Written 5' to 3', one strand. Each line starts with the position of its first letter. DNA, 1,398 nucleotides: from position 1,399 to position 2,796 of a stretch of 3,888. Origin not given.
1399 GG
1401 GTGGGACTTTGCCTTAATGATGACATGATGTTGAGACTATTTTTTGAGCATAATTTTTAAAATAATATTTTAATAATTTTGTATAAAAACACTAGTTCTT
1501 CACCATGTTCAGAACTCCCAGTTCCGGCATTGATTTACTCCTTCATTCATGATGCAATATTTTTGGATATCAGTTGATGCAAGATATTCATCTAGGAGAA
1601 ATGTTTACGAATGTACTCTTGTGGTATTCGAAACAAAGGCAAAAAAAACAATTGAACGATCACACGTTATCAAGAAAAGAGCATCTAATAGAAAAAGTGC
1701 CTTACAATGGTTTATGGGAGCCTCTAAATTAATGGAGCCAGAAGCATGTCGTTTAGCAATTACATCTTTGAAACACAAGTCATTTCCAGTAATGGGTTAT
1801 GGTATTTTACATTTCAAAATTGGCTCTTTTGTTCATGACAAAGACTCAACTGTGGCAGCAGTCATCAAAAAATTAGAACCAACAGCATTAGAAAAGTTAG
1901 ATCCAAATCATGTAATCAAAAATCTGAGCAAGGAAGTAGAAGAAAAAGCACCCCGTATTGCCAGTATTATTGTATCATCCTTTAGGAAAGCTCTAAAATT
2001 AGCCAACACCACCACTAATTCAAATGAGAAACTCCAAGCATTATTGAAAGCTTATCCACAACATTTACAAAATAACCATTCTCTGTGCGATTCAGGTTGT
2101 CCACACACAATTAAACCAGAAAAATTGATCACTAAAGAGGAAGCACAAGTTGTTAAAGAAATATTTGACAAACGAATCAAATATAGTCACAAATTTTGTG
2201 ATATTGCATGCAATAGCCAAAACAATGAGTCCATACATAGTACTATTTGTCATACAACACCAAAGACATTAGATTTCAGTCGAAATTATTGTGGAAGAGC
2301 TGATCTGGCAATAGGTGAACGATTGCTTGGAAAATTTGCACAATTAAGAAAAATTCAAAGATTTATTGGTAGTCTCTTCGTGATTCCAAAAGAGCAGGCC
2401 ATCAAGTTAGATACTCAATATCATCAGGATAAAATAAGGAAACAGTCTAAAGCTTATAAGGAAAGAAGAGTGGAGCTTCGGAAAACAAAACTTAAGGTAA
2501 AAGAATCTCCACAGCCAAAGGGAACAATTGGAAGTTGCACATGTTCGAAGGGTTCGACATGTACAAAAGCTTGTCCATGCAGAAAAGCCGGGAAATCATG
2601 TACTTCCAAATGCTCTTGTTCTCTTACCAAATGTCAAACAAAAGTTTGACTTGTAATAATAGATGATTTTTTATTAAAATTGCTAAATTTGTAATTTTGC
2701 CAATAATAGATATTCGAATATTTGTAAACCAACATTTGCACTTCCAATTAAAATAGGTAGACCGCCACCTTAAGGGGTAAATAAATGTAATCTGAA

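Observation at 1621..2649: Transposase-like core with substituted catalytic residues fused to a tesmin/TSO1-type CXC cysteine module: a candidate domesticated transposase or novel DNA-binding factor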

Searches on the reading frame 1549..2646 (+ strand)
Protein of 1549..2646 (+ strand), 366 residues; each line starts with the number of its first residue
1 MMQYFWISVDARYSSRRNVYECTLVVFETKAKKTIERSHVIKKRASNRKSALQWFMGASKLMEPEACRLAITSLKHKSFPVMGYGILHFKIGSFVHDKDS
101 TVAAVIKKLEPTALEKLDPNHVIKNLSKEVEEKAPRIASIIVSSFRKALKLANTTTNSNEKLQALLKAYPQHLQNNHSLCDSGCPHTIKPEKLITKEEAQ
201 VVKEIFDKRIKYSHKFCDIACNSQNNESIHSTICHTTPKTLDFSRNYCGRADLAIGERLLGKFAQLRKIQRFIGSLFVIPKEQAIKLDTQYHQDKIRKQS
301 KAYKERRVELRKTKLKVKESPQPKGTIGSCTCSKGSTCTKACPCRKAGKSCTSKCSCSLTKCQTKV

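Call 4: search_protein_families(library=pfam, proteins=[window:1549-2646:+], max_evalue=10)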
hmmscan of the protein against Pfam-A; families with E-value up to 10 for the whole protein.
window:1549-2646:+ (366 aa): 1 family
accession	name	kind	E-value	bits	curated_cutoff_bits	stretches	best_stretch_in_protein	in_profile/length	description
PF03127.19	GAT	-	0.034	14.8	31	1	107-171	12-73/77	GAT domain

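Call 6: find_homologous_proteins(query=window:1549-2646:+)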
Query window:1549-2646:+ (366 aa): 1 proteins with E <= 0.001 among 1740 candidates.
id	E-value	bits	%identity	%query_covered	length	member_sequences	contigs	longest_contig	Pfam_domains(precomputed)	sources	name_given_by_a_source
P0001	5.7e-206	701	100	87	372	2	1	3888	PF20700.4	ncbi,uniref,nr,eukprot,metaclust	ncbi:predicted protein [Naegleria gruberi]|uniref:Predicted protein n=1 Tax=Naegleria gruberi TaxID=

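Call 11: search_protein_families(library=pfam, proteins=[P0001], max_evalue=10)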
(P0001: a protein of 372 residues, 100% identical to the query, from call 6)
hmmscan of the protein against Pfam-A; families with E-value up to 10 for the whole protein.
P0001 (372 aa): 5 families
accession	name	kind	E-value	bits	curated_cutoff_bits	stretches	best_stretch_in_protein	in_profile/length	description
PF20700.3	Mutator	-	5.7e-07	29.2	26.5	1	6-181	153-351/357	Mutator-like transposase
PF08702.15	Fib_alpha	-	0.012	16.2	29.9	1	97-183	54-140/143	Fibrinogen alpha/beta chain family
PF03127.19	GAT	-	0.031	14.9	31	1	106-170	12-73/77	GAT domain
PF03488.19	Ins_beta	-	0.25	11.8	21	1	210-247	10-47/48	Nematode insulin-related peptide beta type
PF12329.13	TMF_DNA_bd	-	3.3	8.2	35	1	96-136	9-49/74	TATA element modulatory factor 1 DNA binding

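Call 16: search_protein_representatives(protein=window:1549-2646:+)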
Query: 366 residues. Proteins with E-value up to 0.001 (for the whole library): 102; up to 1e-10: 14; up to 1e-30: 2. The best 102 are listed.
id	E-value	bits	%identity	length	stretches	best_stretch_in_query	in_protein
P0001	1.8e-206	701.4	100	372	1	2-318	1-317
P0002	2.8e-157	539.7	69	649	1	7-363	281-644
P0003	1.7e-24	103.1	30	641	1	5-308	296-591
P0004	1.5e-20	90.1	31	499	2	7-187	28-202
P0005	1.7e-19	86.6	30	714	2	7-188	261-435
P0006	4.3e-19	85.3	29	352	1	7-335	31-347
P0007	7.2e-19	84.6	34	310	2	5-108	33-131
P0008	2.0e-17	79.8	28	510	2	7-236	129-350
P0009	1.2e-16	77.3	31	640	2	6-186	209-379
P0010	2.3e-16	76.4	40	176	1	205-359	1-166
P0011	9.4e-16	74.3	27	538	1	7-296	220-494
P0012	9.4e-15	71.0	30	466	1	89-362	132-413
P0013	5.3e-12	62.0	32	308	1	89-320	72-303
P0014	5.3e-11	58.7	36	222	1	7-132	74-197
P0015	2.1e-10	56.8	26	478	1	4-321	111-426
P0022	1.1e-08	51.1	33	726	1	87-361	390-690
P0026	2.6e-08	49.9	28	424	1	55-365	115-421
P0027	3.2e-08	49.6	30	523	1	9-358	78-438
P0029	5.9e-08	48.7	30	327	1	88-316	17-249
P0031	1.1e-07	47.8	28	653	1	7-358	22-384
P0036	7.1e-07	45.1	25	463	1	88-364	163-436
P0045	2.7e-06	43.3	27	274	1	94-358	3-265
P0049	3.6e-06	42.8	27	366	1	90-358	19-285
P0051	6.2e-06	42.1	32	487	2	214-358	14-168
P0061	3.6e-05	39.5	30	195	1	171-365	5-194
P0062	5.0e-05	39.1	32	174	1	221-359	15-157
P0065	6.1e-05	38.8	27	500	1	9-362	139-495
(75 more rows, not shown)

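Call 19: list_cluster_members(proteins=[P0002, P0003, P0010, P0012, P0022, P0027, P0031, P0036, P0065, P0026])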
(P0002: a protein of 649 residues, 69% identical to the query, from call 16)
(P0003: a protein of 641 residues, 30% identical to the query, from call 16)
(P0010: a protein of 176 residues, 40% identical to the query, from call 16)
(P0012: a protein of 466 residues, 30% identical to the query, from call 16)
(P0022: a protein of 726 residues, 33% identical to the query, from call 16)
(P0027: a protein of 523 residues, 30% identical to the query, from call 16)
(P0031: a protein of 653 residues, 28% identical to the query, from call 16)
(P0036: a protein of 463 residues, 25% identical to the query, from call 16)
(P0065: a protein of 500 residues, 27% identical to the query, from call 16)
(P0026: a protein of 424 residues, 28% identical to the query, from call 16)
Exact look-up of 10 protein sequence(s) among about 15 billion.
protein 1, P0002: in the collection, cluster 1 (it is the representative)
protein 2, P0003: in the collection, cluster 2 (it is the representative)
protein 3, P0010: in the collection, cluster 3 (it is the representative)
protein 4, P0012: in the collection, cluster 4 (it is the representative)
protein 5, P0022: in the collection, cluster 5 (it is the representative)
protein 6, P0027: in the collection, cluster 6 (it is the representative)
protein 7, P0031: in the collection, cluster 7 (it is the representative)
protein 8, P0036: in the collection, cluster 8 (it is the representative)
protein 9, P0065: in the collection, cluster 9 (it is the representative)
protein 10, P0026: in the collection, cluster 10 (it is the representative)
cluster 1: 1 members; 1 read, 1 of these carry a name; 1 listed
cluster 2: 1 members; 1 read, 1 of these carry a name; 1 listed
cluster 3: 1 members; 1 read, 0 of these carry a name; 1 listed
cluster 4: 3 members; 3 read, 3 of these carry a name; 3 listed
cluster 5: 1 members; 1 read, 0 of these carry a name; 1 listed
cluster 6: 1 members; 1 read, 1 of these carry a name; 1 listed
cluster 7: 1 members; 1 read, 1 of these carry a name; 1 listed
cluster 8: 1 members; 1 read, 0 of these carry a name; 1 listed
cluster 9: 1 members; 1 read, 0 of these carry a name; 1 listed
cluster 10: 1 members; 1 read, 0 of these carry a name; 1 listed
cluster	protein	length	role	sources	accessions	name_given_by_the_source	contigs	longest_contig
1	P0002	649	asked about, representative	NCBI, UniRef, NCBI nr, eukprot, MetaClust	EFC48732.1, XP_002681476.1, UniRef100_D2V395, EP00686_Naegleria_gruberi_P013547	predicted protein [Naegleria gruberi] | Predicted protein n=1 Tax=Naegleria gruberi TaxID=5762 RepID=D2V395_NAEGR | uncharacterized protein NAEGRDRAFT_46350 [Naegleria gruberi]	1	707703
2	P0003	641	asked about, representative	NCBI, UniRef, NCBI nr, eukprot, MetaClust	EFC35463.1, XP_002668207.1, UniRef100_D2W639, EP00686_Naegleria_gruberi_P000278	predicted protein [Naegleria gruberi] | Predicted protein n=1 Tax=Naegleria gruberi TaxID=5762 RepID=D2W639_NAEGR | uncharacterized protein NAEGRDRAFT_54899 [Naegleria gruberi]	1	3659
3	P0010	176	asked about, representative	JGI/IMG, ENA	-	-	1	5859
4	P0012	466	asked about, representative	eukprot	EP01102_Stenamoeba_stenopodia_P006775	TRINITY_DN1889_c0_g1_i8.p1 TRINITY_DN1889_c0_g1~~TRINITY_DN1889_c0_g1_i8.p1 ORF ...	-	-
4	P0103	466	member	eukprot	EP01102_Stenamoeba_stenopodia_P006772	TRINITY_DN1889_c0_g1_i2.p1 TRINITY_DN1889_c0_g1~~TRINITY_DN1889_c0_g1_i2.p1 ORF ...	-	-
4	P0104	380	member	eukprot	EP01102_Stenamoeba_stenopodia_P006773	TRINITY_DN1889_c0_g1_i4.p1 TRINITY_DN1889_c0_g1~~TRINITY_DN1889_c0_g1_i4.p1 ORF ...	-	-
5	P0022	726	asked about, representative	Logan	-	-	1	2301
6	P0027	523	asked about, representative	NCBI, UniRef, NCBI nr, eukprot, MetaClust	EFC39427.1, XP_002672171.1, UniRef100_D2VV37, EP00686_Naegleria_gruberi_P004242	predicted protein [Naegleria gruberi] | Predicted protein n=1 Tax=Naegleria gruberi TaxID=5762 RepID=D2VV37_NAEGR | uncharacterized protein NAEGRDRAFT_72879 [Naegleria gruberi]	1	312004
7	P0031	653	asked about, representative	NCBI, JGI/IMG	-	hypothetical protein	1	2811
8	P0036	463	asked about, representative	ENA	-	-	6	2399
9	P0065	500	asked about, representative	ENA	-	-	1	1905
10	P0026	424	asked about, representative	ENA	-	-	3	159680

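Call 22: find_homologous_proteins(query=A1, max_evalue=0.00001)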
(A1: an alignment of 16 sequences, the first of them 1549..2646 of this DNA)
Query A1 (16 sequences) (366 aa, profile of the alignment): 4 proteins with E <= 0.00001 among 8000 candidates.
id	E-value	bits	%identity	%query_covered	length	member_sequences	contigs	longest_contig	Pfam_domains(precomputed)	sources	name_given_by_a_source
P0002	3.6e-132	460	68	97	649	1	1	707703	PF20700.4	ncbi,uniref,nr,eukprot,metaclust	ncbi:predicted protein [Naegleria gruberi]|uniref:Predicted protein n=1 Tax=Naegleria gruberi TaxID=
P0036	2.4e-121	424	24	85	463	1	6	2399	-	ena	-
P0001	5.7e-100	353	100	87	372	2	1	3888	PF20700.4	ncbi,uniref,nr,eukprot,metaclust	ncbi:predicted protein [Naegleria gruberi]|uniref:Predicted protein n=1 Tax=Naegleria gruberi TaxID=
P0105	6.0e-25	106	38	6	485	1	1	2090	PF20700.4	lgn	-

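Call 24: find_encoding_contigs(protein=P0002, flank=6000, max_places=3)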
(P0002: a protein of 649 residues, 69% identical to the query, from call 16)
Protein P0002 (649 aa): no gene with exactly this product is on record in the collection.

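Call 31: predict_structure(alignment_id=A1)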
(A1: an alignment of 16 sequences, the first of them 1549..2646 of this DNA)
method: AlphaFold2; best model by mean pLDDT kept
length: 366 residues; sequences in the alignment: 16
mean_pLDDT: 80.9   pTM: 0.69
mean pLDDT of the five models: 80.9, 80.1, 77.9, 77.6, 76.5
residues with pLDDT >= 90: 130; 70-90: 167; 50-70: 33; < 50: 36
segments of 3 or more residues with pLDDT < 50: 48-50, 320-341, 358-366
pLDDT, mean of each block of 10 residues (from residue 1): 85 85 91 89 65 78 94 87 81 86 94 91 93 94 92 85 92 88 66 89 95 84 87 87 82 87 84 87 90 89 90 64 41 41 53 50 42
secondary structure, 60 per line:
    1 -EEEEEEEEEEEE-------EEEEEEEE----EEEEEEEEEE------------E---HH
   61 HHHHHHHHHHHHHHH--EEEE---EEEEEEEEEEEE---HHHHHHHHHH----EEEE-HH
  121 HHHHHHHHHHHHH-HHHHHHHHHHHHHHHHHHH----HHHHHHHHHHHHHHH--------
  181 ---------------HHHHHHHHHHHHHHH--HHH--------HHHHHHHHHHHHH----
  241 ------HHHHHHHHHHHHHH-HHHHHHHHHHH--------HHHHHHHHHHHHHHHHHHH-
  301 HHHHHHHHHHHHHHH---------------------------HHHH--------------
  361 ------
elements in order: E2-13 E21-28 E33-42 H59-75 E78-81 E85-96 H100-109 E114-117 H119-133 H135-153 H158-172 H196-210 H224-236 H247-260 H262-272 H281-299 H301-315 H343-346

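Call 37: list_cluster_members(proteins=[P0005, P0009, P0011, P0008, P0015, P0029, P0045, P0049, P0051, P0062])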
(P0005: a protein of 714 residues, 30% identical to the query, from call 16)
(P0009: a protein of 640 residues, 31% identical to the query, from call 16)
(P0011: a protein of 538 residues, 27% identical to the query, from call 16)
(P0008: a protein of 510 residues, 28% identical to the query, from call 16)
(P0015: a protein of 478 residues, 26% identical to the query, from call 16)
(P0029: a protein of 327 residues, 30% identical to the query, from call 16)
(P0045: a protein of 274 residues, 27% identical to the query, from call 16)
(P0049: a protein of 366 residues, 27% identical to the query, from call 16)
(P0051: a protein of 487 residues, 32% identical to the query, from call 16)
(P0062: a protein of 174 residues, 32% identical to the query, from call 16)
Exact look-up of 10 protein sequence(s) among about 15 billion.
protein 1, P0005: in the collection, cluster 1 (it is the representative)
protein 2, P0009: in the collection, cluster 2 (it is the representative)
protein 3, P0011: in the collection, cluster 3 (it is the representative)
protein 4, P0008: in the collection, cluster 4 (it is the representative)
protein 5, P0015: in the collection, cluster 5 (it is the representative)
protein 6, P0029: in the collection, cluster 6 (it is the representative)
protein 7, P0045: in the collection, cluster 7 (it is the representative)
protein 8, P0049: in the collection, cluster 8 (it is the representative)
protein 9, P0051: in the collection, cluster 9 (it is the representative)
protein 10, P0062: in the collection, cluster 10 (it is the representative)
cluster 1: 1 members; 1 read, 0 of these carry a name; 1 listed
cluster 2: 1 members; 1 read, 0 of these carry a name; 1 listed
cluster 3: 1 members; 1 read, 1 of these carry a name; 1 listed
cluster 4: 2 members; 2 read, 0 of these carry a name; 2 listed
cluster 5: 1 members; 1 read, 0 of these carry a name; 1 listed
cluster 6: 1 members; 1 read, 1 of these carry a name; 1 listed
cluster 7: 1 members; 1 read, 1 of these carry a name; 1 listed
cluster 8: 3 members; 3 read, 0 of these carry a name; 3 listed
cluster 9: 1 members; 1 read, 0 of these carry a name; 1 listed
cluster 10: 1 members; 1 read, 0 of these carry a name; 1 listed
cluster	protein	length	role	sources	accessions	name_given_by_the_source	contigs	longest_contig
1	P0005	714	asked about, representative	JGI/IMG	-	-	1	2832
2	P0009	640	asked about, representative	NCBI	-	-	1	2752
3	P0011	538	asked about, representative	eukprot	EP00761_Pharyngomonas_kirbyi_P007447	gb/GECH01007457.1/.p1 GENE.gb/GECH01007457.1/~~gb/GECH01007457.1/.p1 ORF type:complete ...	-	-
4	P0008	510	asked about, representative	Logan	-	-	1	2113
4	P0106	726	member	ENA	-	-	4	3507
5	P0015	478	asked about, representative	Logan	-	-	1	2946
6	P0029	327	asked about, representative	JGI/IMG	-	hypothetical protein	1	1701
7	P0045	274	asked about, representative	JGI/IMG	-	hypothetical protein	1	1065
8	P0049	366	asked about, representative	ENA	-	-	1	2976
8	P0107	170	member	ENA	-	-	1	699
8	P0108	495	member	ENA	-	-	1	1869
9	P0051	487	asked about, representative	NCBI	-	-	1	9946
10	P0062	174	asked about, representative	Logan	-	-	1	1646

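Call 47: find_related_loci(query=window:1549-2646:+, collection=metagenome_contigs, flank=6000)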
Query window:1549-2646:+ (366 aa) in metagenome_contigs; peptide patterns used: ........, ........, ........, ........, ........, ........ (x = any residue, [..] = any of these).
232 stretches matched a pattern, but none encodes a relative of the query by tblastn (E <= 1e-3).

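Call 49: find_related_loci(query=A3, collection=metagenome_contigs, flank=6000)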
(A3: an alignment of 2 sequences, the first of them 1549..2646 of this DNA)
Query A3 (366 aa) in metagenome_contigs; peptide patterns used: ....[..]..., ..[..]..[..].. (x = any residue, [..] = any of these).
518 stretches matched a pattern, but none encodes a relative of the query by tblastn (E <= 1e-3).

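Call 50: find_encoding_contigs(protein=P0036, flank=5000, max_places=6)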
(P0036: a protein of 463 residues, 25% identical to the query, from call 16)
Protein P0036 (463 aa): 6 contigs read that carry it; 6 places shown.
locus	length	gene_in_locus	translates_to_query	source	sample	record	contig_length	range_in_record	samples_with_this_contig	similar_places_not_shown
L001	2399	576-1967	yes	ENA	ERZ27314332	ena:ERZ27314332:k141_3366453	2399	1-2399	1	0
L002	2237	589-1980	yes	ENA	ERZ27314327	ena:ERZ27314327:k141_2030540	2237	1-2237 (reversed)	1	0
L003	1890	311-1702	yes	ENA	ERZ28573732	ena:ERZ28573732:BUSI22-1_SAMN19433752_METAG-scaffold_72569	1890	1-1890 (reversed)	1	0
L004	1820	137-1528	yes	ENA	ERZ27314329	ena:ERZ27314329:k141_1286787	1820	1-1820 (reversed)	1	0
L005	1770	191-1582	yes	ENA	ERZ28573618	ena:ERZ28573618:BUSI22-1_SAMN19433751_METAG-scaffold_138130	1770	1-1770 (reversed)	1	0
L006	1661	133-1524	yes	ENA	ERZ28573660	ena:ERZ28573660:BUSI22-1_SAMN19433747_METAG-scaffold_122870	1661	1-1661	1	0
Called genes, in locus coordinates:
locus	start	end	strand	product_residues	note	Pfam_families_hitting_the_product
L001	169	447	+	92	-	-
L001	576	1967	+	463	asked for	-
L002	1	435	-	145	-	?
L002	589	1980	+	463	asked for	-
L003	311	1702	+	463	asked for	-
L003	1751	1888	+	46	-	?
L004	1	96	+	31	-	?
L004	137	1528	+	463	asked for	-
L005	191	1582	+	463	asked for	-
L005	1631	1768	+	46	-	?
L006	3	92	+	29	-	?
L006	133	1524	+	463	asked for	-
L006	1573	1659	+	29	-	?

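Call 55: find_homologous_proteins(query=P0002, max_evalue=0.001)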
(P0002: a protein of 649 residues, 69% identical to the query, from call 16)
Query P0002 (649 aa): 2 proteins with E <= 0.001 among 8000 candidates.
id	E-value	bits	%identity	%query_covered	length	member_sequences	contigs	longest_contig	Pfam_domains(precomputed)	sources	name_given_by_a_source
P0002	0.0e+0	1484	100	100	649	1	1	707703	PF20700.4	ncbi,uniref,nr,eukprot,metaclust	ncbi:predicted protein [Naegleria gruberi]|uniref:Predicted protein n=1 Tax=Naegleria gruberi TaxID=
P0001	1.1e-134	468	67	50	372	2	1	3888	PF20700.4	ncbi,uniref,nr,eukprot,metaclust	ncbi:predicted protein [Naegleria gruberi]|uniref:Predicted protein n=1 Tax=Naegleria gruberi TaxID=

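Call 63: search_protein_families(library=pfam, proteins=[P0002, P0010, P0012, P0022, P0027, P0031, P0036, P0061, P0051, P0045], max_evalue=0.01)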
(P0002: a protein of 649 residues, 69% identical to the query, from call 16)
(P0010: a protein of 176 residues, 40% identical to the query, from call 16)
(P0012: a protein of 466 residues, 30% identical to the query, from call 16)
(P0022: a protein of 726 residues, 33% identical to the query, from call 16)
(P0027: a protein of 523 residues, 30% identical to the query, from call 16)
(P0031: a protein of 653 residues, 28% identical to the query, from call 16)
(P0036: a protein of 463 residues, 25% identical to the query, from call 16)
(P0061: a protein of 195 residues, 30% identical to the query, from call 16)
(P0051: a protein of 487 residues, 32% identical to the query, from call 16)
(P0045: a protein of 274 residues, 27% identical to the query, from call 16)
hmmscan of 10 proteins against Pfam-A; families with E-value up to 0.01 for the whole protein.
P0002 (649 aa): 1 family
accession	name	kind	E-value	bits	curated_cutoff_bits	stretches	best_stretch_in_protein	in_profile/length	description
PF20700.3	Mutator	-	1.3e-18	67.5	26.5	2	279-464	151-352/357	Mutator-like transposase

P0010 (176 aa): 0 families

P0012 (466 aa): 0 families

P0022 (726 aa): 2 families
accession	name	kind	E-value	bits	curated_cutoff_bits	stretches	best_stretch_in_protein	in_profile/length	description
PF03638.21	TCR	-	0.0004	21.1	23.5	1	659-692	3-37/38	Tesmin/TSO1-like CXC domain, cysteine-rich domain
PF16682.11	MSL2-CXC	-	0.0017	18.9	26.7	1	662-699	18-54/55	CXC domain of E3 ubiquitin-protein ligase MSL2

P0027 (523 aa): 0 families

P0031 (653 aa): 3 families
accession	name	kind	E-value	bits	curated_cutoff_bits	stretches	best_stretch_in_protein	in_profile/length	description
PF03638.21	TCR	-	7.6e-06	26.6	23.5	1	354-390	2-38/38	Tesmin/TSO1-like CXC domain, cysteine-rich domain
PF02902.25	Peptidase_C48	-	0.00013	22.3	20.7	1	511-605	84-188/217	Ulp1 protease family, C-terminal catalytic domain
PF08853.16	DUF1823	-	0.0041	17.8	25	0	275-352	13-89/113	Domain of unknown function (DUF1823)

P0036 (463 aa): 1 family
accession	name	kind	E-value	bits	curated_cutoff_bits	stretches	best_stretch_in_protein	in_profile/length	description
PF20700.3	Mutator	-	1.7e-19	70.4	26.5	1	32-259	76-352/357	Mutator-like transposase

P0061 (195 aa): 1 family
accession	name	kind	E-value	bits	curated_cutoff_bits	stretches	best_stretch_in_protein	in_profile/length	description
PF03638.21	TCR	-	9.5e-07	29.5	23.5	1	160-194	3-37/38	Tesmin/TSO1-like CXC domain, cysteine-rich domain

P0051 (487 aa): 1 family
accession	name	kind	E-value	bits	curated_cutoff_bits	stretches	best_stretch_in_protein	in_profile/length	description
PF00929.31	RNase_T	-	2.9e-10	41.4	24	1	337-476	3-143/164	Exonuclease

P0045 (274 aa): 2 families
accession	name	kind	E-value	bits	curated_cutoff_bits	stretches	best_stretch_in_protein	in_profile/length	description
PF23608.1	Ig_ILCR1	-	0.00028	21.3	27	1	177-253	36-108/114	ILCR1 Ig-like domain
PF00872.24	Transposase_mut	-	0.0047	16.3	21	1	7-142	234-357/379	Transposase, Mutator family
